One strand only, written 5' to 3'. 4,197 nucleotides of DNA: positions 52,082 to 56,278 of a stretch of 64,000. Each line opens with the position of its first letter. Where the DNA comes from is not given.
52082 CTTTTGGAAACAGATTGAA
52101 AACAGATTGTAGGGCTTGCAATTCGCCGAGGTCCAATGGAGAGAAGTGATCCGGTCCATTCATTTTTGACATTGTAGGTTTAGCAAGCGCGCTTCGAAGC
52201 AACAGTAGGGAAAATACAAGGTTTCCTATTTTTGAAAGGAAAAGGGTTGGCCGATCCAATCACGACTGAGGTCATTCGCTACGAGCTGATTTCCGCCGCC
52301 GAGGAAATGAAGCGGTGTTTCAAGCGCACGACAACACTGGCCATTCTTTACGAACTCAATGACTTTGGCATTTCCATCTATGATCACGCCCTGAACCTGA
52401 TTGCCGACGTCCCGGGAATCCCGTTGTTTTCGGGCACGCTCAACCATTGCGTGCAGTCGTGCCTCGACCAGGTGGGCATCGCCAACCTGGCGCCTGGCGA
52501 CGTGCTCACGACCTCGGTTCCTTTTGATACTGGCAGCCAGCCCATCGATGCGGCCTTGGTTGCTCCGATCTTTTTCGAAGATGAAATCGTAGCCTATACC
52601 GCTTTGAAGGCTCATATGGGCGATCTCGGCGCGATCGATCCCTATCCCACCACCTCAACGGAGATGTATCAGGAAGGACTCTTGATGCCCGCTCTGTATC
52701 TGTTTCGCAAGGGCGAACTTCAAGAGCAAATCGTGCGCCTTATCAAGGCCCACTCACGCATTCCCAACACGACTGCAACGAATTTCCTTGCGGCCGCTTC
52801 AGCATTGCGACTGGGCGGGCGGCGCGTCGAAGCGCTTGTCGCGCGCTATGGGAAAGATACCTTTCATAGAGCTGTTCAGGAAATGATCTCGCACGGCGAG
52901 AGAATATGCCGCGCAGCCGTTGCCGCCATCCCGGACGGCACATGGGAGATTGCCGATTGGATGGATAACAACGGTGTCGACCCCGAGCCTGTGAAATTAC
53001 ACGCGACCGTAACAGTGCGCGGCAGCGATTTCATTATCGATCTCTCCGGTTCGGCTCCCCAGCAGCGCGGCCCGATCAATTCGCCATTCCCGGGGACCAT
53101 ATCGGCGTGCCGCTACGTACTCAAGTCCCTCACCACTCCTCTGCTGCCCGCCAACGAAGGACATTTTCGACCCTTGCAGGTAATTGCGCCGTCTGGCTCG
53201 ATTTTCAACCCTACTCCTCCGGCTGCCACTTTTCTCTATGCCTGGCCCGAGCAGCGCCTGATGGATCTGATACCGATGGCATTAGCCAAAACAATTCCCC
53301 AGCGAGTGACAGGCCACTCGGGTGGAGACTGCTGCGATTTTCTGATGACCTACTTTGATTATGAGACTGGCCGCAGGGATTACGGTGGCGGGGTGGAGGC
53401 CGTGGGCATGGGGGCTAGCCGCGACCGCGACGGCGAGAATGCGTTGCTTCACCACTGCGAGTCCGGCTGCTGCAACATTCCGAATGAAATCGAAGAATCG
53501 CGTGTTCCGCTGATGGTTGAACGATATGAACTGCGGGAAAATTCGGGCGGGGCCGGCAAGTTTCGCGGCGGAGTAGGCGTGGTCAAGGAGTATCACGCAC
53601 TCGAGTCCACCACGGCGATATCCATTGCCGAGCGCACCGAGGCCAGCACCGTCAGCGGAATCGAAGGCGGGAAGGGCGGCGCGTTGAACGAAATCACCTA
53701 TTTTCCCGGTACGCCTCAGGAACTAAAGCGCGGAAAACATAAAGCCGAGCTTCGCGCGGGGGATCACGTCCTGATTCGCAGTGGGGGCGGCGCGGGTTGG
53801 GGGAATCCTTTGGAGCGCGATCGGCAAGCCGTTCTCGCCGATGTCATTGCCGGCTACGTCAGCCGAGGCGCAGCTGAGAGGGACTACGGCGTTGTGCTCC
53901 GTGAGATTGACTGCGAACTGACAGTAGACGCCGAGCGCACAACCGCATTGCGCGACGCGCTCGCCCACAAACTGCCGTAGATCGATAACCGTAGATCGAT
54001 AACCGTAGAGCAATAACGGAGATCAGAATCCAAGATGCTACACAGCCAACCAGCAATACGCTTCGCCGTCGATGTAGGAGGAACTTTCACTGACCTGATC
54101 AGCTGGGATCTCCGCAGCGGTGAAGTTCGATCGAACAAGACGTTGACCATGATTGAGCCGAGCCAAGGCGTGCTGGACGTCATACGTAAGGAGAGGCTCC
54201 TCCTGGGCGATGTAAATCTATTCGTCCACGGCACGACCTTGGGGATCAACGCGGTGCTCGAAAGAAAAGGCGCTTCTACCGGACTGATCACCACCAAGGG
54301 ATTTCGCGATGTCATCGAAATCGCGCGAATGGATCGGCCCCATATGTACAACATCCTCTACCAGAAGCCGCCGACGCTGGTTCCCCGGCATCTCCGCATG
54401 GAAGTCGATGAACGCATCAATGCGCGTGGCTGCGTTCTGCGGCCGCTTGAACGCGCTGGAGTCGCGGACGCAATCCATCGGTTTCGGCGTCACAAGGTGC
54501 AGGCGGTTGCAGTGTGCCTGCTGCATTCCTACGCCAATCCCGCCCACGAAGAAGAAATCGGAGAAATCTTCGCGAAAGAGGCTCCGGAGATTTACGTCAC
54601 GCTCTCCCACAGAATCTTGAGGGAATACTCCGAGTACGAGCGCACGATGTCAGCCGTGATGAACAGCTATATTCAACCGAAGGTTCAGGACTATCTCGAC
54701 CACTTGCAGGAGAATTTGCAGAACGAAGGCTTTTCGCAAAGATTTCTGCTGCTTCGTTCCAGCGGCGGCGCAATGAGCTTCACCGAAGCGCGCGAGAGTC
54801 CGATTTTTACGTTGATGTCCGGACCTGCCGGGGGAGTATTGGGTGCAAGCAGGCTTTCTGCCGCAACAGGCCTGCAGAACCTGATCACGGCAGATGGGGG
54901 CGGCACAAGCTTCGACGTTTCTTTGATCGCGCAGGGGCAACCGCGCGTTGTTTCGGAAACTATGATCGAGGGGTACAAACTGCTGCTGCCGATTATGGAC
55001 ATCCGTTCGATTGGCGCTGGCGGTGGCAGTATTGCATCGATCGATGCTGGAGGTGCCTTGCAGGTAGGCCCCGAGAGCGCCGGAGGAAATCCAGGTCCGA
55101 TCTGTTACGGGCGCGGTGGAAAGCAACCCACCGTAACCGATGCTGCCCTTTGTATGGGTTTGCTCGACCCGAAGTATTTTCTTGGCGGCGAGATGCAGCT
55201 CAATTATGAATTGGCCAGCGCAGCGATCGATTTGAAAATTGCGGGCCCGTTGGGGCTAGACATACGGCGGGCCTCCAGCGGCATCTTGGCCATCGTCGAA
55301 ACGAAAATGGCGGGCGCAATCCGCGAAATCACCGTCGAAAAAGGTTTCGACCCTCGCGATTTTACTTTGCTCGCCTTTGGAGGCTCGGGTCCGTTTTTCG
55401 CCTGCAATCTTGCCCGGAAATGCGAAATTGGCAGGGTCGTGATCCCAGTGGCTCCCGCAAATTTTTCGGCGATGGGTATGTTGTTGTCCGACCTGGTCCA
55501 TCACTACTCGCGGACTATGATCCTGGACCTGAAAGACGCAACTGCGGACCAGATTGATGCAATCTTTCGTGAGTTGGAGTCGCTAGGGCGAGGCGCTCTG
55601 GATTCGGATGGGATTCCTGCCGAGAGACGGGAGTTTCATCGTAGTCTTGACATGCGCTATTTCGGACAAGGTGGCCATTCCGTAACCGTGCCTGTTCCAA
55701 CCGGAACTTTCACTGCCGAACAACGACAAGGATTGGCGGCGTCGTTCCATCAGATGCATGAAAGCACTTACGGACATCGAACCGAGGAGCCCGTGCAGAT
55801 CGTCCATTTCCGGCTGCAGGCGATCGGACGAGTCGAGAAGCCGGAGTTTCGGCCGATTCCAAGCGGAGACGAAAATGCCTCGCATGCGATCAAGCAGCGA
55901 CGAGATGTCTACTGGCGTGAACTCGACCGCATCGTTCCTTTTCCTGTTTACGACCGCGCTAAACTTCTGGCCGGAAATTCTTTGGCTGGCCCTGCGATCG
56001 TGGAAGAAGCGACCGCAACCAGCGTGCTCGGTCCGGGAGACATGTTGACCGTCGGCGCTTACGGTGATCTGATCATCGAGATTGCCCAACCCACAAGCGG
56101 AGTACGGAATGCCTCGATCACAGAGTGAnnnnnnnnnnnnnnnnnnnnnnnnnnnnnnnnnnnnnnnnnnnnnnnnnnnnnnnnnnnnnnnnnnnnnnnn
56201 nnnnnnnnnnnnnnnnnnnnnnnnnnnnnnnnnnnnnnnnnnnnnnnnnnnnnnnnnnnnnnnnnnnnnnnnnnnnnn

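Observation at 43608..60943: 17-kb divergent island: two HyuA/HyuB pairs, tandem DUF917 paralogues, an NCS1 permease and a dedicated TonB-dependent receptor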

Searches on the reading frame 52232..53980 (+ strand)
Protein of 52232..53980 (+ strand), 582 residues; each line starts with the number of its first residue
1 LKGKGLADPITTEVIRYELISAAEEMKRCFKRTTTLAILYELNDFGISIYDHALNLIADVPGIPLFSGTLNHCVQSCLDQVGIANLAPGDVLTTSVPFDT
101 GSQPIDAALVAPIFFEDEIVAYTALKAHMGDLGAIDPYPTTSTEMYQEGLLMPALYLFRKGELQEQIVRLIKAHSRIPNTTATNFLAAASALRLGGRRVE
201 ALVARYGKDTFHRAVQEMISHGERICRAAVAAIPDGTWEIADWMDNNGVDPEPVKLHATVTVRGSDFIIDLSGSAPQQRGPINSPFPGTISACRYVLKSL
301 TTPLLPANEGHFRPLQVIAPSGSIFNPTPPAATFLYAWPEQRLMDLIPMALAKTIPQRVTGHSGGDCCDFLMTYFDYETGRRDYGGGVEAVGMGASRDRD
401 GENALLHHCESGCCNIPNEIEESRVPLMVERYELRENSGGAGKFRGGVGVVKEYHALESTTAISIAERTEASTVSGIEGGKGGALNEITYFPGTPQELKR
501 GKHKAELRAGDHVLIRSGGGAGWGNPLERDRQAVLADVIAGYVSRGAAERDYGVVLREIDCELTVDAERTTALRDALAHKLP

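Call 3: search_protein_families(library=pfam, proteins=[window:52232-53980:+])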
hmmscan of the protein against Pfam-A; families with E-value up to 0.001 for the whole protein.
window:52232-53980:+ (582 aa): 1 family
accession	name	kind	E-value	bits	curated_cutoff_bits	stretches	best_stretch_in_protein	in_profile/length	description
PF02538.19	Hydantoinase_B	-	4.8e-144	481.1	26.8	1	8-526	1-519/519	Hydantoinase B/oxoprolinase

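Call 4: search_protein_families(library=ncbifam, proteins=[window:52232-53980:+])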
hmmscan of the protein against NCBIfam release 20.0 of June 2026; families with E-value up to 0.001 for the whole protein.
window:52232-53980:+ (582 aa): 2 families
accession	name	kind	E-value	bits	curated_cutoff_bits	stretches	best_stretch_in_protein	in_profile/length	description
NF050157.1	CapLactmsBetCapB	equivalog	2.3e-70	237.5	1000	1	8-564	2-567/577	caprolactamase subunit beta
NF042976.1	AcphenoCarb_ApcD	equivalog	5.4e-29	101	1500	2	98-480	120-515/685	acetophenone carboxylase subunit delta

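Call 34: search_solved_structures(query=window:52232-53980:+, max_evalue=0.001)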
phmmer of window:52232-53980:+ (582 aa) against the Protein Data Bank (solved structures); distinct sequences matched with E-value up to 0.001: 5.
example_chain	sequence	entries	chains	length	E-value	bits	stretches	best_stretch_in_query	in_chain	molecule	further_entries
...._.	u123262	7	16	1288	2.4e-85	290.3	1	5-576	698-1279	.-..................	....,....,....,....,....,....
6yra_B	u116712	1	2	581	2.4e-55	191.2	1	7-556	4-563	Hydantoinase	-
5l9w_A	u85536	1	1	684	1.2e-28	103.1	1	102-480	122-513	Acetophenone carboxylase delta subunit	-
5m45_A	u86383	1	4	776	2.3e-14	55.9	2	25-450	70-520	Acetone carboxylase alpha subunit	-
5svb_A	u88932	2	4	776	3.7e-14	55.2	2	25-450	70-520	Acetone carboxylase alpha subunit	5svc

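Call 57: search_solved_structures(query=window:52232-53980:+, max_evalue=1e-40, show_alignments=2)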
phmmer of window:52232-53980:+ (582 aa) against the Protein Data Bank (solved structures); distinct sequences matched with E-value up to 1e-40: 2.
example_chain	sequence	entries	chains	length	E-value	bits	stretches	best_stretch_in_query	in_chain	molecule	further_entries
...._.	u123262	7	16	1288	2.4e-85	290.3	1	5-576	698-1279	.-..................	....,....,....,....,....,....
6yra_B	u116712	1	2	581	2.4e-55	191.2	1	7-556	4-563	Hydantoinase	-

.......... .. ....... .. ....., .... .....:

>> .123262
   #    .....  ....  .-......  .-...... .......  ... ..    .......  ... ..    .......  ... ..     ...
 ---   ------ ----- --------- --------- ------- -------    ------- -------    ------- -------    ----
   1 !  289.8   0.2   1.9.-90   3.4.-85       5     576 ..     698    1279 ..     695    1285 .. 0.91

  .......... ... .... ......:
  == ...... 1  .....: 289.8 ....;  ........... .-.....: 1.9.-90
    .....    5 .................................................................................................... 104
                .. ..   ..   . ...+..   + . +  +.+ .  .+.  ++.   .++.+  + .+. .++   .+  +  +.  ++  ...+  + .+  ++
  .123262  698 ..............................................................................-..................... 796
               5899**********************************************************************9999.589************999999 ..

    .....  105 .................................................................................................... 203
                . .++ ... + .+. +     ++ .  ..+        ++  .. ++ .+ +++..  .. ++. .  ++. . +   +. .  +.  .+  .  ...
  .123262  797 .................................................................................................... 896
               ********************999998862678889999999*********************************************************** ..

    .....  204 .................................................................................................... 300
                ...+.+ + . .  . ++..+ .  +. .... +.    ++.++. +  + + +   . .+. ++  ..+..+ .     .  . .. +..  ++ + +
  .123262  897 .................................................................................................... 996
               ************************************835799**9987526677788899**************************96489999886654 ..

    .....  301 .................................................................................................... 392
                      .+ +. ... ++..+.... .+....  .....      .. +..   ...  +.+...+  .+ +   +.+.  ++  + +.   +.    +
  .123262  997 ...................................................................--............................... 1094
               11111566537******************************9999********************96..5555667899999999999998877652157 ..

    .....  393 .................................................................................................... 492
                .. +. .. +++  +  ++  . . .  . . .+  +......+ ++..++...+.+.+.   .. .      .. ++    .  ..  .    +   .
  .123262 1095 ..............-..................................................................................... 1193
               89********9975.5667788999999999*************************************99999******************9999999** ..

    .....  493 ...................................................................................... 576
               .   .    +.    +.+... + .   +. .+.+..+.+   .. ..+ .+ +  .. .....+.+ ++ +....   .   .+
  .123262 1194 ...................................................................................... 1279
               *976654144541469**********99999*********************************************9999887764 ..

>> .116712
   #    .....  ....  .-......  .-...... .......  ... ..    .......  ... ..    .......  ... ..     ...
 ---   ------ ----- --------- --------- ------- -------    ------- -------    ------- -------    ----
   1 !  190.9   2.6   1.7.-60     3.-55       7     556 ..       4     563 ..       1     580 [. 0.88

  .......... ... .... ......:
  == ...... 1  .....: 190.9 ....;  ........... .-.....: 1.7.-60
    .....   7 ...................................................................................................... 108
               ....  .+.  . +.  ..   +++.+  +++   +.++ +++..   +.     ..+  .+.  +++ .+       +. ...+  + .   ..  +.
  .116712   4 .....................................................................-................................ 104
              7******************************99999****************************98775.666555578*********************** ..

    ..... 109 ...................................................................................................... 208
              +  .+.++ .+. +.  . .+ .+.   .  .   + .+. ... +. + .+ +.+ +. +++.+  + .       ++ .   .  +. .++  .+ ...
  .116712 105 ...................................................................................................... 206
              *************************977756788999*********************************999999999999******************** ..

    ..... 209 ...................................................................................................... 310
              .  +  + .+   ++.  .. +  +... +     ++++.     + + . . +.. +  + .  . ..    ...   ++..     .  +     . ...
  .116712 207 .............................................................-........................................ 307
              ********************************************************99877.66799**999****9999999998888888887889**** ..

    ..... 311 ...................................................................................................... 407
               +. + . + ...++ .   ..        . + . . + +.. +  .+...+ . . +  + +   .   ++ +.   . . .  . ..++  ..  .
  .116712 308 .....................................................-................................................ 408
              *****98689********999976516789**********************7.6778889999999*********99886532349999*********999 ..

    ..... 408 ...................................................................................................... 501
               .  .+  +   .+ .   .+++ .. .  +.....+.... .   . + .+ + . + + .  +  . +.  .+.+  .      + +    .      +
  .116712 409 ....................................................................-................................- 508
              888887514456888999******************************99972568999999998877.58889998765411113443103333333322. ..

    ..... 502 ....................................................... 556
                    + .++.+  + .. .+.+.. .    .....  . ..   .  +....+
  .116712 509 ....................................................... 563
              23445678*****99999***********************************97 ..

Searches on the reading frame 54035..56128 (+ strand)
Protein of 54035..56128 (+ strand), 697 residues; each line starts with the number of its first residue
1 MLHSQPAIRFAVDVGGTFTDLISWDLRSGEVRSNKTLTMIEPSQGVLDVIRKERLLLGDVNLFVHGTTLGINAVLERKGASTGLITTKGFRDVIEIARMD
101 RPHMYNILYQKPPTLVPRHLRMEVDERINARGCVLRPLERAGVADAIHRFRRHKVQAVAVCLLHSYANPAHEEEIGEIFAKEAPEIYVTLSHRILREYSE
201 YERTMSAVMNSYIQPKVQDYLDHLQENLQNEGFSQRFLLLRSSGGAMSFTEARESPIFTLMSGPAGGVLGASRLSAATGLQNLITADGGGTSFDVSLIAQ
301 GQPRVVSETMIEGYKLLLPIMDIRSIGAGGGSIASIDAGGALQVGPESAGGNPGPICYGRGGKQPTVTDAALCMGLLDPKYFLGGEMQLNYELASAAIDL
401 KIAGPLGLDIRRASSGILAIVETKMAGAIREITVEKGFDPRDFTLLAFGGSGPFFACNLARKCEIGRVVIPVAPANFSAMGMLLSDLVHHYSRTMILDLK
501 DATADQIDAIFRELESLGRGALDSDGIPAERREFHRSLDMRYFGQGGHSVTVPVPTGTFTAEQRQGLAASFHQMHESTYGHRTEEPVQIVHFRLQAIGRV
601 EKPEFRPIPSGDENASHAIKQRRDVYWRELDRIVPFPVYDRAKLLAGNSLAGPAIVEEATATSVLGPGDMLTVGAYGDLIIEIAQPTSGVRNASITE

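Call 3: search_protein_families(library=pfam, proteins=[window:54035-56128:+])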
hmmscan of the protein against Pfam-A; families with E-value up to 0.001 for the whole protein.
window:54035-56128:+ (697 aa): 3 families
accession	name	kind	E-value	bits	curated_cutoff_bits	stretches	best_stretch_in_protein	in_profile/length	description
PF01968.24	Hydantoinase_A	-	1.3e-92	310.6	22.9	1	203-489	1-289/291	Hydantoinase/oxoprolinase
PF05378.19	Hydant_A_N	-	3.8e-48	164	25.2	1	9-181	1-174/176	Hydantoinase/oxoprolinase N-terminal region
PF19278.4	Hydant_A_C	-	7.1e-14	52.1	21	1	500-671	7-180/193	Hydantoinase/oxoprolinase C-terminal domain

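Call 4: search_protein_families(library=ncbifam, proteins=[window:54035-56128:+])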
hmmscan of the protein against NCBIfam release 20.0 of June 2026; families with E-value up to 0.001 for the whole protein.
window:54035-56128:+ (697 aa): 3 families
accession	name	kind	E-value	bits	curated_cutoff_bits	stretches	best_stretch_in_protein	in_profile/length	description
NF050156.1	CapLactmsAlpCapA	equivalog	1.2e-165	552.6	1000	1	9-672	2-676/689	caprolactamase subunit alpha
NF042975.2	AcphenoCarb_ApcC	equivalog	3.8e-107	359.3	1500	1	11-683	12-711/733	acetophenone carboxylase subunit gamma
NF042960.1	AcphenoCarb_ApcA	equivalog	1.2e-60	205.5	1250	1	143-679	126-653/658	acetophenone carboxylase subunit alpha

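Call 15: search_solved_structures(query=window:54035-56128:+, max_evalue=0.001)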
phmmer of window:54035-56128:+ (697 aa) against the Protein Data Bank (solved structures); distinct sequences matched with E-value up to 0.001: 6.
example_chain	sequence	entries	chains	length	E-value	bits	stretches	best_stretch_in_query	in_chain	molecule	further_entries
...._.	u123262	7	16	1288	1.1e-146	493.4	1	9-688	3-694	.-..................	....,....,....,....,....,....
6yra_A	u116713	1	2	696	1.8e-118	400.1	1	6-670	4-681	5-oxoprolinase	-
5l9w_B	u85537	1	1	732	5.8e-102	345.6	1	4-692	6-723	Acetophenone carboxylase gamma subunit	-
5m45_B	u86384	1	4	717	5.9e-70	239.8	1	11-667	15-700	Acetone carboxylase beta subunit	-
5svb_B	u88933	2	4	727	1.6e-69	238.4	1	11-667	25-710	Acetone carboxylase beta subunit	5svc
5l9w_b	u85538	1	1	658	5.1e-47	164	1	58-498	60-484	Acetophenone carboxylase alpha subunit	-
